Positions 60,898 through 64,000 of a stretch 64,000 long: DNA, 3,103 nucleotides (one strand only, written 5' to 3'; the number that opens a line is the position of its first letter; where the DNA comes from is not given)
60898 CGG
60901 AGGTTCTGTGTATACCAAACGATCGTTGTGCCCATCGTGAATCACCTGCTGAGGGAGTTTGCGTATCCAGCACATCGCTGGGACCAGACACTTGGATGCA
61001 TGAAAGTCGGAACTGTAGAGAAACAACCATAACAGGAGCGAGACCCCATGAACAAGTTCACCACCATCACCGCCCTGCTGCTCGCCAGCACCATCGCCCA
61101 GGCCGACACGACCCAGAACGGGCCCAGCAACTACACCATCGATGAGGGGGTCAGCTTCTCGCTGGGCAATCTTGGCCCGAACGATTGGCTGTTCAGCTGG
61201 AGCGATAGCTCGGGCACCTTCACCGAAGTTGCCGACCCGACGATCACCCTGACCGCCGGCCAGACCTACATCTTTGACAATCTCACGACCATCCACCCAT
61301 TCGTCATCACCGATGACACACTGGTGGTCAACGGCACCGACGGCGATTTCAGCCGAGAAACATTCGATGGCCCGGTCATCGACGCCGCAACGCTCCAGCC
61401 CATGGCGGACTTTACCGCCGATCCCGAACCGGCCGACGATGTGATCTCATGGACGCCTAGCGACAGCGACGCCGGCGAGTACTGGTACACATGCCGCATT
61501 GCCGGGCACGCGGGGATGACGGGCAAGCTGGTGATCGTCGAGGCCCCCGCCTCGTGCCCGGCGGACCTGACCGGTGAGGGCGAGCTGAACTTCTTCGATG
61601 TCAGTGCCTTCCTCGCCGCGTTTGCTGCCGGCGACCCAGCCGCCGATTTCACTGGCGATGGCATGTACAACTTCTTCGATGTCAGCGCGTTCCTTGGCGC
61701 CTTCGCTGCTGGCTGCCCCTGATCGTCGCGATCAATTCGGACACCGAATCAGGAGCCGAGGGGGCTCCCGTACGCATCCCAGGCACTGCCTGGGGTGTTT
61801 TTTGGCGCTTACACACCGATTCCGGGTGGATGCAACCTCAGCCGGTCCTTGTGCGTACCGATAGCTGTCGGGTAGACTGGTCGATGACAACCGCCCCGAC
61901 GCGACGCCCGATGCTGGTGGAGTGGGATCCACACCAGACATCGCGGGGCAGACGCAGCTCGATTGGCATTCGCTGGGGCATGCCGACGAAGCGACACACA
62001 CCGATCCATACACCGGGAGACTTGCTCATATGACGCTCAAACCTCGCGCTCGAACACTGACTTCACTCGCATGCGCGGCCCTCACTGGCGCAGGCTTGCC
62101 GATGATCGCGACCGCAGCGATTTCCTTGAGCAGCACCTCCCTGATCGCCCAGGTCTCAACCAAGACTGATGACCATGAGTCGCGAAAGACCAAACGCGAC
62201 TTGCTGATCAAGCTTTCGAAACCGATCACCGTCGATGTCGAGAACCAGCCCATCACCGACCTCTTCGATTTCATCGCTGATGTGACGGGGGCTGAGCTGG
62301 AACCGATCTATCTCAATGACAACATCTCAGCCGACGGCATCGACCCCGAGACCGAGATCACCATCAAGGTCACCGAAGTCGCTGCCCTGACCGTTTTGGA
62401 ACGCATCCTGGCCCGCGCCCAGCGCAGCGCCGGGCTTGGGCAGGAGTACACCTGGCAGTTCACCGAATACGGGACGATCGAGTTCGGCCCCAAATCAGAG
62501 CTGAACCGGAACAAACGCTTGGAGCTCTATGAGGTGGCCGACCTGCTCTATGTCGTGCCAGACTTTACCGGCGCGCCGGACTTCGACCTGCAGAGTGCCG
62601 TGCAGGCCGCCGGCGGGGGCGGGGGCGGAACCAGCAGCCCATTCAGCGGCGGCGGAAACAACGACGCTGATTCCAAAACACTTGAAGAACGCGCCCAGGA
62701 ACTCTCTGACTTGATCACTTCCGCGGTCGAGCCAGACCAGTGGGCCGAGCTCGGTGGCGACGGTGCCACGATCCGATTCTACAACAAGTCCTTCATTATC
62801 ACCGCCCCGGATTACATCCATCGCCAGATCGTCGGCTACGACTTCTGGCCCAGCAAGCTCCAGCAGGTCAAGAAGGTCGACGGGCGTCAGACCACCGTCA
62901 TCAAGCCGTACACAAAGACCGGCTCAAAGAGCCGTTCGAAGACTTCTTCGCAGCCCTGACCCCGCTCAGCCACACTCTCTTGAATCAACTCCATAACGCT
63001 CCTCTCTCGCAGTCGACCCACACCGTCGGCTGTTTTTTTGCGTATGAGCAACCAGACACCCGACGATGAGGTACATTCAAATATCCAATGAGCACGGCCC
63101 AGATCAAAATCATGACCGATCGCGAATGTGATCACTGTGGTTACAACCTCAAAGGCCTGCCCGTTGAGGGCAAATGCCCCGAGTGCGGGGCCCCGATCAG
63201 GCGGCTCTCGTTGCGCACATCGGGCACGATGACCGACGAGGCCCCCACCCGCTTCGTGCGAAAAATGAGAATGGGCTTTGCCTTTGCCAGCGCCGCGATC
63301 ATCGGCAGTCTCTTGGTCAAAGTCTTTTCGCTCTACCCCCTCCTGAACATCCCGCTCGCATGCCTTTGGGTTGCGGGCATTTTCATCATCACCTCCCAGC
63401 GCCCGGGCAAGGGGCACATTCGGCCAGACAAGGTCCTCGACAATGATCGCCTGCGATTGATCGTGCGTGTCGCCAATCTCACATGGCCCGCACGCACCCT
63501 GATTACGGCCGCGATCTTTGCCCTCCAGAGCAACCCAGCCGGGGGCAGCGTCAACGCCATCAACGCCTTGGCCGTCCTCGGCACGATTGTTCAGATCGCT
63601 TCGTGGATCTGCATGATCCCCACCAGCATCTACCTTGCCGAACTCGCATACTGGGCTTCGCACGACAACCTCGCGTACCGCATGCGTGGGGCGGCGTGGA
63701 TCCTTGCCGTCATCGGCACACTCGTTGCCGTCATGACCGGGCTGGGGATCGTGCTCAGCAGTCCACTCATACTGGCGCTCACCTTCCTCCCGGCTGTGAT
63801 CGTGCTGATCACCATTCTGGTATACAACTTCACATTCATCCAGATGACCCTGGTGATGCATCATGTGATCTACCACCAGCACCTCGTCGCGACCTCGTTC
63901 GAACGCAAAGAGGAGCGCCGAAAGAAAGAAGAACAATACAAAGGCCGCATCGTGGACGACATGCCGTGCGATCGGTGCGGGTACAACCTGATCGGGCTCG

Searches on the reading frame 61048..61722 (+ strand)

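Call 72: search_protein_families(library=ncbifam, proteins=[window:61048-61722:+], max_evalue=0.01)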
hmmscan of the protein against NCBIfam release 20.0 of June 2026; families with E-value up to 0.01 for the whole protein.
window:61048-61722:+ (224 aa): 2 families
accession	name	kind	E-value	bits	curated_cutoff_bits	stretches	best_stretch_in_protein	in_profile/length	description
NF041540.1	dockerin_GC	domain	1.7e-14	53.9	29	1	170-223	1-67/67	GC-type dockerin domain-anchored protein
TIGR03095.1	rusti_cyanin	equivalog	9e-05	22.7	146.7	1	139-163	121-147/148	rusticyanin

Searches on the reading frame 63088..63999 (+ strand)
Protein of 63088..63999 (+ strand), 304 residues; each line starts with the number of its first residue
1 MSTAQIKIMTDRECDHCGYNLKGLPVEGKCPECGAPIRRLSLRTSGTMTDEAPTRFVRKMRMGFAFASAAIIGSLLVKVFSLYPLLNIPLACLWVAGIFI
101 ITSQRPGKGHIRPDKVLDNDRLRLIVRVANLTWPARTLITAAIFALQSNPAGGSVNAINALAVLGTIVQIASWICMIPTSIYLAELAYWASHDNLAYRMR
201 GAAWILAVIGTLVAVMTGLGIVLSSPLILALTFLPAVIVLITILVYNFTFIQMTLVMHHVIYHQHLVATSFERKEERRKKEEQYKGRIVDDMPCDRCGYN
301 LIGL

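Call 33: search_protein_families(library=pfam, proteins=[window:63088-63999:+], max_evalue=0.01)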
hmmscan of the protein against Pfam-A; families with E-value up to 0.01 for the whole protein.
window:63088-63999:+ (304 aa): 3 families
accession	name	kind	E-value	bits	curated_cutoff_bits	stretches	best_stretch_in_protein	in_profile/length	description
PF13240.11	Zn_Ribbon_1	-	0.0026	17.9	25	0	29-37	1-9/23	zinc-ribbon domain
PF12773.13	DZR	-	0.0065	17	27.3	0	12-37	13-34/45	Double zinc ribbon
PF23455.1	DUF7129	-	0.0084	16.3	30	1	13-38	13-38/45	Domain of unknown function (DUF7129)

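Call 51: search_protein_families(library=ncbifam, proteins=[window:63088-63999:+], max_evalue=1)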
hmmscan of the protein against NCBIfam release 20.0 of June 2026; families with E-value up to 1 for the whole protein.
window:63088-63999:+ (304 aa): 7 families
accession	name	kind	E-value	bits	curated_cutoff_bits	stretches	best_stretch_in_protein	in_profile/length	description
NF033497.1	rubre_like_arch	subfamily_domain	0.0009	18.9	32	1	13-41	2-30/34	rubrerythrin-like domain-containing protein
TIGR04165.1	methano_modCys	hypoth_equivalog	0.0019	18.4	60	1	276-299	21-44/50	TIGR04165 family Cys-rich peptide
NF011481.0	PRK14890.1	equivalog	0.004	17.1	61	1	7-39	5-40/61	putative Zn-ribbon RNA-binding protein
NF041909.1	HVO_2753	equivalog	0.01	15.7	80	1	9-39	7-38/59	HVO_2753 family zinc finger protein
NF009146.0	PRK12496.1-3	equivalog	0.033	13.9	268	1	14-42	125-153/162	hypothetical protein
NF000825.0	PRK00068.1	subfamily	0.11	10.2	995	1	181-287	223-327/973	hypothetical protein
NF003331.0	PRK04338.1-7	equivalog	0.13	11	560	1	10-50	241-282/376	tRNA (guanine(26)-N(2))-dimethyltransferase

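Call 64: find_homologous_proteins(query=window:63088-63999:+, max_evalue=0.001)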
Query window:63088-63999:+ (304 aa): 46 proteins with E <= 0.001 among 6147 candidates.
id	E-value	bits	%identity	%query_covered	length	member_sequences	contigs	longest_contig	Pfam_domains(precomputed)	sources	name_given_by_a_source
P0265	1.8e-189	647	93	100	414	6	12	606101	-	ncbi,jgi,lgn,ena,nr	ncbi:MAG: hypothetical protein CMJ35_06985 [Phycisphaerae bacterium]|nr:hypothetical protein [Phycis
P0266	1.3e-130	453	66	100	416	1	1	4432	PF23455.2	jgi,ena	-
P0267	2.0e-124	433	62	100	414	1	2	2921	PF12773.14,PF23455.2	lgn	-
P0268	8.7e-124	431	61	100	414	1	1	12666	PF12773.14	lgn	-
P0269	2.4e-123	429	60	100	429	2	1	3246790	PF12773.14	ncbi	-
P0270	2.3e-120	420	60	100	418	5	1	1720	PF12773.14,PF23455.2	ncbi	-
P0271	5.3e-120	418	60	100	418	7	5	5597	PF12773.14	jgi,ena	-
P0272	1.3e-119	417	62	100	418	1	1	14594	-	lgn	-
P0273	1.4e-119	417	62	100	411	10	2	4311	PF12773.14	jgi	jgi:predicted Zn-ribbon and HTH transcriptional regulator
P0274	9.1e-118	411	59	100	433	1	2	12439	PF12773.14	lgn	-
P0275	4.7e-117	409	60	100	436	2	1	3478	PF12773.14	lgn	-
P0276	2.8e-115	403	58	100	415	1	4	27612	PF12773.14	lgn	-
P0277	4.0e-115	402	60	100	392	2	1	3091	PF12773.14,PF23455.2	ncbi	-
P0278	1.0e-113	398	59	100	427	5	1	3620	-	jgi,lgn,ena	-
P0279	1.6e-113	397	59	100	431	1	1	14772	-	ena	-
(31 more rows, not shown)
